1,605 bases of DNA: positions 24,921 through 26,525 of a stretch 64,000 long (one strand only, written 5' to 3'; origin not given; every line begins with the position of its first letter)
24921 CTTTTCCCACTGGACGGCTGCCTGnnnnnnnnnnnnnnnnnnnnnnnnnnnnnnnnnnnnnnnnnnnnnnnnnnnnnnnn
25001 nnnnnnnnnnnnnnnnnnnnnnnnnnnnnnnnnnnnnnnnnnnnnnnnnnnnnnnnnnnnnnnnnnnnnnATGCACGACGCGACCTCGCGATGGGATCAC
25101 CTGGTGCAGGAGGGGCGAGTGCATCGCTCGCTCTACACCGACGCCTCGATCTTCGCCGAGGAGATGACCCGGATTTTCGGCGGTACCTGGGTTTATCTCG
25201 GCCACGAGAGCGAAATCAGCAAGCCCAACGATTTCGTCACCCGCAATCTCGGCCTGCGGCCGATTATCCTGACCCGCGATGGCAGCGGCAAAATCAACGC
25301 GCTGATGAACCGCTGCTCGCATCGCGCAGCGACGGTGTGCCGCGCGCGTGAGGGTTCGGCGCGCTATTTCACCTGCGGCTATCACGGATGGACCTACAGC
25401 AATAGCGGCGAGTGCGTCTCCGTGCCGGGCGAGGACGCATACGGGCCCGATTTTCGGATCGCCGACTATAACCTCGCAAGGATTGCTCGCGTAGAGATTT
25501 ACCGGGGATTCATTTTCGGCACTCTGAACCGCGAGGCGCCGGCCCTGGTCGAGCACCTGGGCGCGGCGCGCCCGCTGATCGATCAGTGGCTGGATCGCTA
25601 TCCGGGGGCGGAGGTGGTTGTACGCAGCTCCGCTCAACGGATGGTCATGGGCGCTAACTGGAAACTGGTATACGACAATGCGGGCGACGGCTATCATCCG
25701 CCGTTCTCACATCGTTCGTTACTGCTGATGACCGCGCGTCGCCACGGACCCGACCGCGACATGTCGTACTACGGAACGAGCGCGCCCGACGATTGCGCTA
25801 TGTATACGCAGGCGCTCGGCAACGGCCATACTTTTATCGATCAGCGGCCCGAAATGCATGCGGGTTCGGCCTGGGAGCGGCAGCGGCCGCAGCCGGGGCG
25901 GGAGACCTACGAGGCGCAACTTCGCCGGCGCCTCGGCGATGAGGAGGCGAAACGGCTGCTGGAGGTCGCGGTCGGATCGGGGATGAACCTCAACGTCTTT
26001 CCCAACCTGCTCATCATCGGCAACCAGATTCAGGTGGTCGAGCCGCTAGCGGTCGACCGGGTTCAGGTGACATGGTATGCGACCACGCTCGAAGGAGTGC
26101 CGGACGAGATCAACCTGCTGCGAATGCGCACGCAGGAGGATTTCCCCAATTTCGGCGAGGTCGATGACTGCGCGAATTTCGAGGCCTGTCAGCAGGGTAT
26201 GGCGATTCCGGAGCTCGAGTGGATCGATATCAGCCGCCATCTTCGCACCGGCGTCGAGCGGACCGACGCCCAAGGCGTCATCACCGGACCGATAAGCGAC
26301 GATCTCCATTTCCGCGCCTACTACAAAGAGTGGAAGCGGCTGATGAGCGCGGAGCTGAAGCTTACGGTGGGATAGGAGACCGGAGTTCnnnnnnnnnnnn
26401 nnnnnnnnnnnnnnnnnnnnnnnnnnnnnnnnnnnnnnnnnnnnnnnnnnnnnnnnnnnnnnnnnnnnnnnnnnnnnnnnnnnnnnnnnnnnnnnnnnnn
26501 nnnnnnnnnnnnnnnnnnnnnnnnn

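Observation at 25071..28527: Rieske dioxygenase alpha-beta plus GS-like gamma-glutamyl-amine ligase: an aniline-dioxygenase-like module lacking amidotransferase and reductase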

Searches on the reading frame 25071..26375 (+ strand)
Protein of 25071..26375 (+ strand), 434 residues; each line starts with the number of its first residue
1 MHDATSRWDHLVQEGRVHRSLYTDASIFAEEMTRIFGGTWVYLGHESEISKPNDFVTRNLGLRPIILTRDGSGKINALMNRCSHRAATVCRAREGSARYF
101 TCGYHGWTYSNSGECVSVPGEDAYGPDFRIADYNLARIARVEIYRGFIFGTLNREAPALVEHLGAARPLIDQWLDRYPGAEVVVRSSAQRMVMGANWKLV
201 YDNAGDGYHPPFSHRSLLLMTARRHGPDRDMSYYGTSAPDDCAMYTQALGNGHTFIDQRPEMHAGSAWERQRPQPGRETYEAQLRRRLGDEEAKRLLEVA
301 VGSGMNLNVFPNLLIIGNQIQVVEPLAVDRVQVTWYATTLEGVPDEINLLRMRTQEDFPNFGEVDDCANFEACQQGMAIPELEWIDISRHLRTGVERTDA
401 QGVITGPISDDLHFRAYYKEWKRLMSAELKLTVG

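Call 4: search_protein_families(library=pfam, proteins=[window:25071-26375:+])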
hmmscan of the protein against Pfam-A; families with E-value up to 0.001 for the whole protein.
window:25071-26375:+ (434 aa): 2 families
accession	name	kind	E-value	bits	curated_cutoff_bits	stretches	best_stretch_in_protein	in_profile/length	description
PF00355.32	Rieske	-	1.5e-18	66.9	20.3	1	39-123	1-83/88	Rieske [2Fe-2S] domain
PF00848.25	Ring_hydroxyl_A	-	2.8e-16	60.5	24.9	1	187-424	8-205/208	Ring hydroxylating alpha subunit (catalytic domain)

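Call 5: search_protein_families(library=ncbifam, proteins=[window:25071-26375:+])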
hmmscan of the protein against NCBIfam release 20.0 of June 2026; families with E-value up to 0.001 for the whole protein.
window:25071-26375:+ (434 aa): 6 families
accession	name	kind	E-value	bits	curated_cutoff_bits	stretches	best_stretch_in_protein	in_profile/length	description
TIGR03229.1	benzo_1_2_benA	equivalog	8e-74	249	780.95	1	15-400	14-396/433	benzoate 1,2-dioxygenase large subunit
NF042946.1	3PPDioc_HcaE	equivalog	2.2e-55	188.5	830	1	13-428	12-432/450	3-phenylpropionate/cinnamic acid dioxygenase subunit alpha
TIGR03228.1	anthran_1_2_A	equivalog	3.3e-55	187.6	671.9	1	16-396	15-397/438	anthranilate 1,2-dioxygenase large subunit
NF041684.1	ant_diox_AndAc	equivalog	3.3e-40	138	750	1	15-214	21-222/418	anthranilate 1,2-dioxygenase large subunit AndAc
NF058607.1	GlBtMonoOxGbcA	equivalog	3.9e-33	114.5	670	1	18-218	34-226/420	glycine betaine monooxygenase oxygenase subunit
NF052579.1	BetMthstMoxSdmAMthl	equivalog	2.4e-09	36.6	600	1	40-124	17-100/351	4beta-methylsterol monooxygenase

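Call 13: search_solved_structures(query=window:25071-26375:+, max_evalue=1e-10)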
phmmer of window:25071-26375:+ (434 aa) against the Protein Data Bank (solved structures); distinct sequences matched with E-value up to 1e-10: 29.
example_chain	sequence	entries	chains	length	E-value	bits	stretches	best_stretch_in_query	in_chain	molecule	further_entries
8k0a_A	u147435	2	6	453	1.1e-51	179.5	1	13-428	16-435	3-phenylpropionate/cinnamic acid dioxygenase subunit alpha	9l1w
9o71_A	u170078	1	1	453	2.6e-50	174.9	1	10-426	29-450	Phenylpropionate dioxygenase-like ring-hydroxylating dioxygenase large terminal subunit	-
9vdb_A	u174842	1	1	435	2.8e-49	171.5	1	15-426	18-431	Ring hydroxylating dioxygenase, alpha subunit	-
7yls_B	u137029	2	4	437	6.5e-49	170.3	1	10-426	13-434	Rieske (2Fe-2S) domain protein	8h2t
2b1x_A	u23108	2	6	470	3.5e-48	167.9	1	17-236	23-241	naphthalene dioxygenase large subunit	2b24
1uli_A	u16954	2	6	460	1.8e-46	162.2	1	14-427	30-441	biphenyl dioxygenase large subunit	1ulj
4hjl_A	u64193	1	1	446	9.5e-45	156.6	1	20-422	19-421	Naphthalene 1,2-dioxygenase subunit alpha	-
1eg9_A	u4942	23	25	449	9.7e-45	156.5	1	20-422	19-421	PROTEIN (NAPHTHALENE 1,2-DIOXYGENASE ALPHA SUBUNIT) | NAPHTHALENE 1,2-DIOXYGENASE | NAPHTHALENE 1,2-DIOXYGENASE ALPHA SUBUNIT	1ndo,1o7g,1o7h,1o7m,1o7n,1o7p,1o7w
2hmj_A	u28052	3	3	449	3.5e-44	154.7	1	20-422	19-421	Naphthalene 1,2-dioxygenase alpha subunit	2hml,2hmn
5xbp_A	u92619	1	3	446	3.9e-43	151.2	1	19-423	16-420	3NT oxygenase alpha subunit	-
2gbw_A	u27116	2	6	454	2.5e-42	148.6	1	18-372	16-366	Biphenyl 2,3-Dioxygenase Alpha Subunit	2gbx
2bmo_A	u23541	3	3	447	4.5e-42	147.8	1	10-386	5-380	OXYGENASE-ALPHA NBDO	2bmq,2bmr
2yfi_A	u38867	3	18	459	9e-42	146.7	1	14-427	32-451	BIPHENYL DIOXYGENASE SUBUNIT ALPHA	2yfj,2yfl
2ckf_A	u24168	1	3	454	2.6e-41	145.2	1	18-426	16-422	RING-HYDROXYLATING DIOXYGENASE ALPHA SUBUNIT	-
2xr8_A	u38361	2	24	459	3.5e-41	144.8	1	14-427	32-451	BIPHENYL DIOXYGENASE SUBUNIT ALPHA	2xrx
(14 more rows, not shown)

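Call 27: find_homologous_proteins(query=window:25071-26375:+, max_evalue=1e-40)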
Query window:25071-26375:+ (434 aa): 2095 proteins with E <= 1e-40 among 7763 candidates; the best 120 are listed.
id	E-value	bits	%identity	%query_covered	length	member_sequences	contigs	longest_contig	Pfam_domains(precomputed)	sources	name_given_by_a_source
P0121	1.6e-277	939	91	100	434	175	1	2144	PF00355.33,PF00848.26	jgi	-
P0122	6.9e-273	923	90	100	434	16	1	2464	PF00355.33,PF00848.26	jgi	jgi:phenylpropionate dioxygenase-like ring-hydroxylating dioxygenase large terminal subunit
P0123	1.4e-271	919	90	99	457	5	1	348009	PF00355.33,PF00848.26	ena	-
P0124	3.8e-271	918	89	100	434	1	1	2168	PF00355.33,PF00848.26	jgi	jgi:phenylpropionate dioxygenase-like ring-hydroxylating dioxygenase large terminal subunit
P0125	8.2e-264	893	84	100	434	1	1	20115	PF00355.33,PF00848.26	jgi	jgi:phenylpropionate dioxygenase-like ring-hydroxylating dioxygenase large terminal subunit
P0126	8.6e-261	883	85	100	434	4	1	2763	PF00355.33,PF00848.26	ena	-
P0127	8.9e-261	883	85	100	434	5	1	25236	PF00355.33,PF00848.26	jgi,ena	jgi:phenylpropionate dioxygenase-like ring-hydroxylating dioxygenase large terminal subunit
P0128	1.0e-258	877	84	100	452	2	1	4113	PF00355.33,PF00848.26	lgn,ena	-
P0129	1.0e-246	837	80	100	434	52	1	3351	PF00355.33,PF00848.26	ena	-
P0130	2.3e-246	836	80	100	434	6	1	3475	PF00355.33,PF00848.26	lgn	-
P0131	1.9e-239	813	78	100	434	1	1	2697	PF00355.33,PF00848.26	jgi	jgi:phenylpropionate dioxygenase-like ring-hydroxylating dioxygenase large terminal subunit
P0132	2.7e-217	740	71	98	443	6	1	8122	PF00355.33,PF00848.26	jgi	-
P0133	7.5e-216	735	72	99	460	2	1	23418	PF00355.33,PF00848.26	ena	-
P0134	1.0e-215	735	71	98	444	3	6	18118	PF00355.33,PF00848.26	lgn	-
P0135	1.8e-214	731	70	98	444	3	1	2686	PF00355.33,PF00848.26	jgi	jgi:phenylpropionate dioxygenase-like ring-hydroxylating dioxygenase large terminal subunit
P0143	1.8e-184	632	62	99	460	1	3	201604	PF00355.33,PF00848.26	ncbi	ncbi:MAG: Rieske 2Fe-2S domain-containing protein [Candidatus Binatia bacterium]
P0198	2.1e-167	576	58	98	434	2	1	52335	PF00355.33,PF00848.26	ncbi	ncbi:MAG: aromatic ring-hydroxylating oxygenase subunit alpha [Panacagrimonas sp.]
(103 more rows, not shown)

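Call 29: find_related_loci(query=A1, collection=genome_contigs, flank=10000)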
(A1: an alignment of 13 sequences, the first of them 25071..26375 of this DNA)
Query A1 (434 aa) in genome_contigs; peptide patterns used: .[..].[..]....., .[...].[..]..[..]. (x = any residue, [..] = any of these).
599 stretches matched a pattern (row limit reached: there are more); 598 encode a relative of the query (tblastn E <= 1e-3); the best 80 are kept; 80 distinct loci.
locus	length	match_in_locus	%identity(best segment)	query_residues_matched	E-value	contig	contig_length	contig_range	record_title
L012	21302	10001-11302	90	1-434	0e+0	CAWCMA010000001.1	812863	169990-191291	MAG: uncultured delta proteobacterium isolate MFD05502.bin.1.141 genome assembly, contig: contig_14824, whole genome sho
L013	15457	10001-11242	59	11-427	5e-169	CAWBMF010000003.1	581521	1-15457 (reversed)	MAG: uncultured delta proteobacterium isolate MFD00731.bin.1.188 genome assembly, contig: contig_20240, whole genome sho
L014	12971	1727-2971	57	8-426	7e-164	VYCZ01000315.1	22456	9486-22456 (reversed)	MAG: Gammaproteobacteria bacterium isolate SB0675_bin_28 NODE_1027_length_22456_cov_4.900496, whole genome shotgun seque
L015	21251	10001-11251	57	8-425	6e-163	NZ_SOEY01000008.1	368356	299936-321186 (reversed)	Cryobacterium glaciale strain HLT2-23 scaffold1, whole genome shotgun sequence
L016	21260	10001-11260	57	8-429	2e-162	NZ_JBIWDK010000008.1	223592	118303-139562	Peribacillus sp. NPDC097224 NPDC097224_222_D6.ctg-0008, whole genome shotgun sequence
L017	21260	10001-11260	56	9-431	3e-161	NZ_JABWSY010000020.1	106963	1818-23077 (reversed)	Bacillus sp. EB106-08-02-XG196 NODE_20_length_106963_cov_90.303772, whole genome shotgun sequence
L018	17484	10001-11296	54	6-434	8e-161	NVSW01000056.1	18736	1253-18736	MAG: Piscirickettsiaceae bacterium isolate NORP131 Contig_source1382A_24328, whole genome shotgun sequence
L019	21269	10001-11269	57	7-430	4e-160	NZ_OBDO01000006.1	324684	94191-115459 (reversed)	Geodermatophilus sabuli strain DSM 46844, whole genome shotgun sequence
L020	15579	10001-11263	54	6-427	8e-159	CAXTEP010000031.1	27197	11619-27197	MAG TPA_asm: uncultured Lichenihabitans sp. isolate private_GTX0163_metawrap_bin.18 genome assembly, contig: private_GTX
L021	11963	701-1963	55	4-425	5e-159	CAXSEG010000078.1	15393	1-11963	MAG: uncultured Acetobacteraceae bacterium isolate private_VT2_metawrap_bin.6 genome assembly, contig: private_VT2_metaw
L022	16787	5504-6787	54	4-433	1e-158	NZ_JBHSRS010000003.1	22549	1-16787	Polaromonas aquatica strain CCUG 39402 GCM70027143_23, whole genome shotgun sequence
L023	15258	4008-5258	56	7-425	4e-158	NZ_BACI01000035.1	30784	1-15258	Gordonia alkanivorans NBRC 16433, whole genome shotgun sequence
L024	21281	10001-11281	56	4-428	6e-157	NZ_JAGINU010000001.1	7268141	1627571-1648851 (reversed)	Pseudonocardia parietis strain DSM 45256 Ga0451100_01, whole genome shotgun sequence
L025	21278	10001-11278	54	4-430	4e-153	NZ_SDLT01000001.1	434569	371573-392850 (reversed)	Amycolatopsis nivea strain CFH S0261 Scaffold1, whole genome shotgun sequence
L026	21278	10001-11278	54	6-426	5e-152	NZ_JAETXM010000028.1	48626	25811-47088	Bacillus sp. V3B ENGS201_contig_28, whole genome shotgun sequence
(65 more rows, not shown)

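Call 49: find_encoding_contigs(protein=P0127, flank=10000, max_places=1)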
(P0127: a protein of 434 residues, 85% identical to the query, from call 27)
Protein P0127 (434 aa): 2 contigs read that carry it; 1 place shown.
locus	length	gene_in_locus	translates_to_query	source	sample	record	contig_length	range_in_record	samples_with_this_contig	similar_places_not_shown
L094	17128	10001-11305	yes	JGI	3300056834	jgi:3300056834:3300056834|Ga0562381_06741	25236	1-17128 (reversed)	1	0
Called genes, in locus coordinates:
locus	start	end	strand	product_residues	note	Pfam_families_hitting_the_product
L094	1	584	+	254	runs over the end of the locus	PF02353:CMAS (weak), PF03848:TehB, PF01209:Ubie_methyltran, PF13489:Methyltransf_23, PF13847:Methyltransf_31, PF08241:Methyltransf_11, PF08242:Methyltransf_12, PF13649:Methyltransf_25, +1 more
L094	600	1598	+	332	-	PF02608:Bmp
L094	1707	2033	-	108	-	PF07978:NIPSNAP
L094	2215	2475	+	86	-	-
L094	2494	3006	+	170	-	PF08332:CaMKII_AD (weak), PF13474:SnoaL_3, PF14534:DUF4440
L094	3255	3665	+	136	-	PF16697:Yop-YscD_cpl, PF00498:FHA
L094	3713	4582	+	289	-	PF01618:MotA_ExbB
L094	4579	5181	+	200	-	-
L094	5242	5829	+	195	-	-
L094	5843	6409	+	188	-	PF16697:Yop-YscD_cpl (weak), PF00498:FHA (weak)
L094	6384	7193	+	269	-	PF13672:PP2C_2, PF00481:PP2C (faint), PF07228:SpoIIE (weak)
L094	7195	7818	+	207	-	PF00069:Pkinase, PF07714:PK_Tyr_Ser-Thr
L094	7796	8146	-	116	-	-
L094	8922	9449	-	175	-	-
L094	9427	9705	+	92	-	-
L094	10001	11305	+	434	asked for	PF00355:Rieske, PF00848:Ring_hydroxyl_A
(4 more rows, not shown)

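Call 50: find_encoding_contigs(protein=P0133, flank=10000, max_places=1)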
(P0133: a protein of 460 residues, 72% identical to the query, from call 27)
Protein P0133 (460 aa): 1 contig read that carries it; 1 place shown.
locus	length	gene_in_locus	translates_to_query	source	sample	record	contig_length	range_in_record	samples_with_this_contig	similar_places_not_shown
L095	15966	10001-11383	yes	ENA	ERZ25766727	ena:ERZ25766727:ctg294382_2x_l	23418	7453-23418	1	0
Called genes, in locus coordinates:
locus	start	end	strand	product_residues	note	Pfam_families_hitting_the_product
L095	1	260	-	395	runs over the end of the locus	PF00355:Rieske, PF00848:Ring_hydroxyl_A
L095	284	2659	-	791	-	PF00355:Rieske, PF00848:Ring_hydroxyl_A, PF00355:Rieske, PF00848:Ring_hydroxyl_A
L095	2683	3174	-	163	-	PF00848:Ring_hydroxyl_A (weak)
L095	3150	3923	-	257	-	PF00355:Rieske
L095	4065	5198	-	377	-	PF00296:Bac_luciferase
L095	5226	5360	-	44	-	PF01557:FAA_hydrolase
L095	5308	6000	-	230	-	PF10370:Rv2993c-like_N, PF01557:FAA_hydrolase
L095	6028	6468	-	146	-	PF01979:Amidohydro_1 (weak)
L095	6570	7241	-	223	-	PF01979:Amidohydro_1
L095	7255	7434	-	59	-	-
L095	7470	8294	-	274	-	PF00561:Abhydrolase_1, PF12146:Hydrolase_4, PF12697:Abhydrolase_6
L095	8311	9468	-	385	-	PF01042:Ribonuc_L-PSP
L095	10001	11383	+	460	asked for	PF00355:Rieske, PF00848:Ring_hydroxyl_A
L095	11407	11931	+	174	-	PF13577:SnoaL_4 (weak), PF00866:Ring_hydroxyl_B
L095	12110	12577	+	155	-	-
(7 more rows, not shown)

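Call 51: find_encoding_contigs(protein=P0143, flank=10000, max_places=1)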
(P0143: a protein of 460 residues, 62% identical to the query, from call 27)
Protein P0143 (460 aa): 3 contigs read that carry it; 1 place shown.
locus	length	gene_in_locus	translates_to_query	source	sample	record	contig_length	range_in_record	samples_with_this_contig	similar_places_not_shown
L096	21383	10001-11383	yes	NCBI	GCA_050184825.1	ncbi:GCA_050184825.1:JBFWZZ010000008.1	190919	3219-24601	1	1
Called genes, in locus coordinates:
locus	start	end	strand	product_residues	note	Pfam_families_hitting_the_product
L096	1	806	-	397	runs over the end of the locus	PF01042:Ribonuc_L-PSP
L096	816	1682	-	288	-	PF00941:FAD_binding_5, PF03450:CO_deh_flav_C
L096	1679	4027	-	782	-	PF01315:Ald_Xan_dh_C, PF02738:MoCoBD_1, PF20256:MoCoBD_2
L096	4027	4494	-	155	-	PF00111:Fer2, PF01799:Fer2_2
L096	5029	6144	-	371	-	PF19420:DDAH_eukar (faint), PF02274:ADI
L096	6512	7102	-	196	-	-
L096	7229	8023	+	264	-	PF09339:HTH_IclR, PF01614:IclR_C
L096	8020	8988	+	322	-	PF00676:E1_dh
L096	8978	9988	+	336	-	PF02779:Transket_pyr, PF02780:Transketolase_C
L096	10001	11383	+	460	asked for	PF00355:Rieske, PF00848:Ring_hydroxyl_A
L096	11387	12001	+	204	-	PF13577:SnoaL_4 (weak), PF00866:Ring_hydroxyl_B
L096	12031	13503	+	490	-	PF00120:Gln-synt_C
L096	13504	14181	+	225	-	PF00117:GATase, PF07722:Peptidase_C26 (weak)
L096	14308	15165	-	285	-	PF00583:Acetyltransf_1, PF13508:Acetyltransf_7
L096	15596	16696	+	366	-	PF00072:Response_reg, PF00512:HisKA, PF02518:HATPase_c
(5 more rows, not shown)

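Call 52: find_encoding_contigs(protein=P0198, flank=10000, max_places=1)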
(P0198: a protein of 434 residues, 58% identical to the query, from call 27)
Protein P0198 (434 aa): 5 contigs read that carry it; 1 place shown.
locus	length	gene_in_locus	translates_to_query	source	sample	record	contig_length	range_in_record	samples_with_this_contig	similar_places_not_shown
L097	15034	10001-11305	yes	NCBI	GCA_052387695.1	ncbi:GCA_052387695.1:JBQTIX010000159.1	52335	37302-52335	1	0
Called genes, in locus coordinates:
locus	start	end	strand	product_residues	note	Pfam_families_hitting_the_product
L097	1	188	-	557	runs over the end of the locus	PF06418:CTP_synth_N, PF00117:GATase, PF07722:Peptidase_C26 (weak)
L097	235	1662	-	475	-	PF00144:Beta-lactamase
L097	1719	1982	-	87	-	PF01192:RNA_pol_Rpb6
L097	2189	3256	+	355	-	PF00534:Glycos_transf_1, PF13692:Glyco_trans_1_4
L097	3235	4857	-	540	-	PF00501:AMP-binding, PF13193:AMP-binding_C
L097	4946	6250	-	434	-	PF01171:ATP_bind_3, PF09179:TilS, PF11734:TilS_C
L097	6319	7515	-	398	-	PF00108:Thiolase_N, PF22691:Thiolase_C_1, PF02803:Thiolase_C (weak)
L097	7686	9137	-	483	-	PF12172:zf-ChsH2 (weak), PF01796:OB_ChsH2_C (weak)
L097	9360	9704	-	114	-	PF01035:DNA_binding_1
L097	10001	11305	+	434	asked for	PF00355:Rieske, PF00848:Ring_hydroxyl_A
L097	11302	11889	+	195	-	PF13577:SnoaL_4, PF00866:Ring_hydroxyl_B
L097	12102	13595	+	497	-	PF00120:Gln-synt_C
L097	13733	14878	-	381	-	PF17820:PDZ_6 (faint), PF00089:Trypsin, PF13365:Trypsin_2, PF13180:PDZ_2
